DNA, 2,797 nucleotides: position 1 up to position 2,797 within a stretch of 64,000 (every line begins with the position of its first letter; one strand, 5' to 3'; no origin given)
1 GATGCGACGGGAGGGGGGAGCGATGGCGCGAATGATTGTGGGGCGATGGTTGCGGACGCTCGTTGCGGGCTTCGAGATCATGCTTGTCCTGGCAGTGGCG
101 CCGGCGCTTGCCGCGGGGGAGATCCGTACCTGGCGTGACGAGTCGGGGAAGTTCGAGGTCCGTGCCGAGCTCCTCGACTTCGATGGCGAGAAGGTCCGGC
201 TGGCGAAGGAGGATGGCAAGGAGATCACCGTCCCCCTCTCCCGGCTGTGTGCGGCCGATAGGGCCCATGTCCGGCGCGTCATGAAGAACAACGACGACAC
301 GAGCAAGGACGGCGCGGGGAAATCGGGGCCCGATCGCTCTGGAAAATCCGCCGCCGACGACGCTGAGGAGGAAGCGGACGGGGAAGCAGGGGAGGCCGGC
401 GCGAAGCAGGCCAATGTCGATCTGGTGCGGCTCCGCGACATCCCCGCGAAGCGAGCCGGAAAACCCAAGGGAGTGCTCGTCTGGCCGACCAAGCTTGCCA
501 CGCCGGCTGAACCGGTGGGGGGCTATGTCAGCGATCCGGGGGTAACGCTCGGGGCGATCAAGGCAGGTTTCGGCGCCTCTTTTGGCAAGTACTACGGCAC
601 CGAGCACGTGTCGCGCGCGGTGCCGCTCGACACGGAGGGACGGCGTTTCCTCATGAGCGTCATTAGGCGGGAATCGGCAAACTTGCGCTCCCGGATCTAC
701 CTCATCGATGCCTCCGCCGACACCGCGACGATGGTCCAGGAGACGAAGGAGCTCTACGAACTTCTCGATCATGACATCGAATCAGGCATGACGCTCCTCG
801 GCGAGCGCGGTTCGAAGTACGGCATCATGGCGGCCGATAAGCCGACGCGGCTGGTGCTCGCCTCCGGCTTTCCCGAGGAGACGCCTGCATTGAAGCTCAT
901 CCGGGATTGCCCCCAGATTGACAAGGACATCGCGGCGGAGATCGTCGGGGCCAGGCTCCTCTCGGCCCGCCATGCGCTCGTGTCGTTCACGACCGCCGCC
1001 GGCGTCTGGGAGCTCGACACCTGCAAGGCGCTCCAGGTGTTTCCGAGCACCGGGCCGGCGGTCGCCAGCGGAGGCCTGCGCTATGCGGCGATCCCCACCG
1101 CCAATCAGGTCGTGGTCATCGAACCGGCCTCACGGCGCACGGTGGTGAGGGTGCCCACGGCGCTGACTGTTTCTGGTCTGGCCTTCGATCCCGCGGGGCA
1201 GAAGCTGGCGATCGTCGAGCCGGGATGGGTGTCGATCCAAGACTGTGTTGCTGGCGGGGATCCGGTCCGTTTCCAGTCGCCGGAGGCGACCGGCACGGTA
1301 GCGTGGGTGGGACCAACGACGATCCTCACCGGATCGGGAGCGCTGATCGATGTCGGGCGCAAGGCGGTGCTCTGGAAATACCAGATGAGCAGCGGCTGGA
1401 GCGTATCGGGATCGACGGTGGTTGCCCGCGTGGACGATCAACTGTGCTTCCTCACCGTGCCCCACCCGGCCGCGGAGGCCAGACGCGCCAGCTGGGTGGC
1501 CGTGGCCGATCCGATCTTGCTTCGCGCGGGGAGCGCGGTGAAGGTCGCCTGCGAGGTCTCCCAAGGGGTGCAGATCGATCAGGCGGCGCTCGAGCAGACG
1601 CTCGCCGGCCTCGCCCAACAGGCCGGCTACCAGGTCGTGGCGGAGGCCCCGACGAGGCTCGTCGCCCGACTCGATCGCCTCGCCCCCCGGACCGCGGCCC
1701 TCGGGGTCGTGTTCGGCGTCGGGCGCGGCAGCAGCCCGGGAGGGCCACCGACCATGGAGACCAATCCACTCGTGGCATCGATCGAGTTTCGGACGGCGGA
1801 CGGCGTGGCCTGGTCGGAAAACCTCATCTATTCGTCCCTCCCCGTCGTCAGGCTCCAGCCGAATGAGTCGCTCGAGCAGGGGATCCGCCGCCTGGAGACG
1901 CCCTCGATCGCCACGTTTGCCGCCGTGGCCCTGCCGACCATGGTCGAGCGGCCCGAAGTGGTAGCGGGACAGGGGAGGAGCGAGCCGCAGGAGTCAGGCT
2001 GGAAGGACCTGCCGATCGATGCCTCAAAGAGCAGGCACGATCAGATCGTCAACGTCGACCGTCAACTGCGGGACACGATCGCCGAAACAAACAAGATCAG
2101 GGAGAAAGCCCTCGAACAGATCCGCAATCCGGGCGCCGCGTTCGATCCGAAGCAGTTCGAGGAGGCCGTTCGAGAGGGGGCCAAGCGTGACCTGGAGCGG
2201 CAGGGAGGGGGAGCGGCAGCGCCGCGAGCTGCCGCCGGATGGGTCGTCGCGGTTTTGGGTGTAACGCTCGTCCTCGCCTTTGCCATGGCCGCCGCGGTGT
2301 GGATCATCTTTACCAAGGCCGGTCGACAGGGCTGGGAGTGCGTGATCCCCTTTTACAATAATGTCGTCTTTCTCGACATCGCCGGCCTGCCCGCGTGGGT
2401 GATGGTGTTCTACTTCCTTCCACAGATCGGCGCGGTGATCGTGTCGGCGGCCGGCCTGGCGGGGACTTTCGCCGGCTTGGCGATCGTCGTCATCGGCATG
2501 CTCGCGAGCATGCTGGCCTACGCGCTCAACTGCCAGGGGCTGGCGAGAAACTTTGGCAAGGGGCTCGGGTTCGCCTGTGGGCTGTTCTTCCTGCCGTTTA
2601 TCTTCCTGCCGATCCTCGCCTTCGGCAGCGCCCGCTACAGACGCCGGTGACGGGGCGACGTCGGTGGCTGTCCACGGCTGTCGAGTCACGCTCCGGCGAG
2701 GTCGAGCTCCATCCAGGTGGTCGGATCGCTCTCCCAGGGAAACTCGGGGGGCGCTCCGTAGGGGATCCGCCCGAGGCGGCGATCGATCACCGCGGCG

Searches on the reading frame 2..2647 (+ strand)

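Call 68: search_protein_families(library=pfam, proteins=[window:2-2647:+], max_evalue=0.00001)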
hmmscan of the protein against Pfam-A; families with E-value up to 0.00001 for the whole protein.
window:2-2647:+ (882 aa): 2 families
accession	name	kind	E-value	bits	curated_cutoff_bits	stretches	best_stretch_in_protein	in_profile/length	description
PF03983.18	SHD1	-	1.5e-15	57.2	23.7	1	39-95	8-64/67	SLA1 homology domain 1, SHD1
PF18936.5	DUF5684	-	2e-13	51.1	27.4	1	778-879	1-78/81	Family of unknown function (DUF5684)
